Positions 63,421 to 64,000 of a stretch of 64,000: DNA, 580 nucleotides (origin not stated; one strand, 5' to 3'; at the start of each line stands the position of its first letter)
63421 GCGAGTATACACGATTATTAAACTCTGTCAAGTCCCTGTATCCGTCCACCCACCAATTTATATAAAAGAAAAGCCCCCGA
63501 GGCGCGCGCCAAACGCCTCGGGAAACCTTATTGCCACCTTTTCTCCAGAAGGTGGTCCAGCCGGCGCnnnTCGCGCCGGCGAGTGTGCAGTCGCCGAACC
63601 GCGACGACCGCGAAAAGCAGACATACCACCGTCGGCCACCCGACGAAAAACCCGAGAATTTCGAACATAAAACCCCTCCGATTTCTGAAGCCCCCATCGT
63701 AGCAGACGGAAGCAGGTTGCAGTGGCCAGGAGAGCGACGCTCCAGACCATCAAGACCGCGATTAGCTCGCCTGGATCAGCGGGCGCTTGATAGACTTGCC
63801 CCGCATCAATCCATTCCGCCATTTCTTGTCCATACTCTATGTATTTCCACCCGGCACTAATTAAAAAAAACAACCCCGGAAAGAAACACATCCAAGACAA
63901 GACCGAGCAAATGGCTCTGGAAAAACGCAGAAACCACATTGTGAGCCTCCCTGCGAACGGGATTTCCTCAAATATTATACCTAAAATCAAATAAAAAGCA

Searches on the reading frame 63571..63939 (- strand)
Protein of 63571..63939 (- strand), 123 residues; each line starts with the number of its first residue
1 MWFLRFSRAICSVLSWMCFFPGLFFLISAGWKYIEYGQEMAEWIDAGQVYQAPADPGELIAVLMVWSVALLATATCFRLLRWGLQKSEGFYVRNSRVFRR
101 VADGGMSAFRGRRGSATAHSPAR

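Call 47: search_protein_families(library=pfam, proteins=[window:63571-63939:-], max_evalue=1)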
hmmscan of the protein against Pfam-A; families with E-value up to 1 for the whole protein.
seq(123 aa): 1 family
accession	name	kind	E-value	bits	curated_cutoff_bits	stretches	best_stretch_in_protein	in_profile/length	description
PF09925.14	DUF2157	-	0.09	12.9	32.4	1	46-78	112-141/146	Predicted membrane protein (DUF2157)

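Call 48: search_protein_families(library=padloc, proteins=[window:63571-63939:-], max_evalue=1)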
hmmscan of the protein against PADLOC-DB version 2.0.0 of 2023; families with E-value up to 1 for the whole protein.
seq(123 aa): 0 families

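Call 62: find_homologous_proteins(query=window:63571-63939:-, max_evalue=0.001)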
Query seq(123 aa) (123 aa): 3 proteins with E <= 0.001 among 10 candidates.
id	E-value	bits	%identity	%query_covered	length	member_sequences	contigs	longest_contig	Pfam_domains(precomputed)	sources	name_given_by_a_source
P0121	3.7e-74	265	96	100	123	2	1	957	-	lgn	-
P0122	3.5e-66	239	86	100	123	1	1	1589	-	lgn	-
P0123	1.9e-54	201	76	100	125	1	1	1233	-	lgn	-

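Call 63: find_encoding_contigs(protein=P0122, flank=3000, max_places=3)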
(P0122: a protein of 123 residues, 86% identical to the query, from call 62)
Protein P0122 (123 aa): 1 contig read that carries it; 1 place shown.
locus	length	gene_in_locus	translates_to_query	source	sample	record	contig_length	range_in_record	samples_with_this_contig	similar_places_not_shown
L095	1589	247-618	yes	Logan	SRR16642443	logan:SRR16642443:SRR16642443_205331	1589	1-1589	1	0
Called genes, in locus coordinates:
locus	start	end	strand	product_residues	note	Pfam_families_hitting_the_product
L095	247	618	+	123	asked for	-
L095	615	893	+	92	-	-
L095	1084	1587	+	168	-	?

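Call 64: find_encoding_contigs(protein=P0123, flank=3000, max_places=3)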
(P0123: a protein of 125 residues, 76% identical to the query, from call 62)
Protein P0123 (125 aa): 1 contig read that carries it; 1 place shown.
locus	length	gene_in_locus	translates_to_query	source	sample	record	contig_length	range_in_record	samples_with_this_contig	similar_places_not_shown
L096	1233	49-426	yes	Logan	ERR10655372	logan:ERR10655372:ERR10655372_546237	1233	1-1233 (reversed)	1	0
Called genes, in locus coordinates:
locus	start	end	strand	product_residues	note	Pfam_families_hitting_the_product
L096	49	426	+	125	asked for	-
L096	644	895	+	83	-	-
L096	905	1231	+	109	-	?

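Call 65: find_encoding_contigs(protein=P0121, flank=3000, max_places=3)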
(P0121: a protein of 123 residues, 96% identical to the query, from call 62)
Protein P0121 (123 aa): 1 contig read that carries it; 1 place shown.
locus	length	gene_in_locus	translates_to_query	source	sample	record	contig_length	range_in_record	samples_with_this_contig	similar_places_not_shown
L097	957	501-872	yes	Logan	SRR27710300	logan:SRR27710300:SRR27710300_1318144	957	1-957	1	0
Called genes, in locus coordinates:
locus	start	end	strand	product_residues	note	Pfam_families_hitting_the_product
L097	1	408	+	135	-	?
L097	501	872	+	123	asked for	-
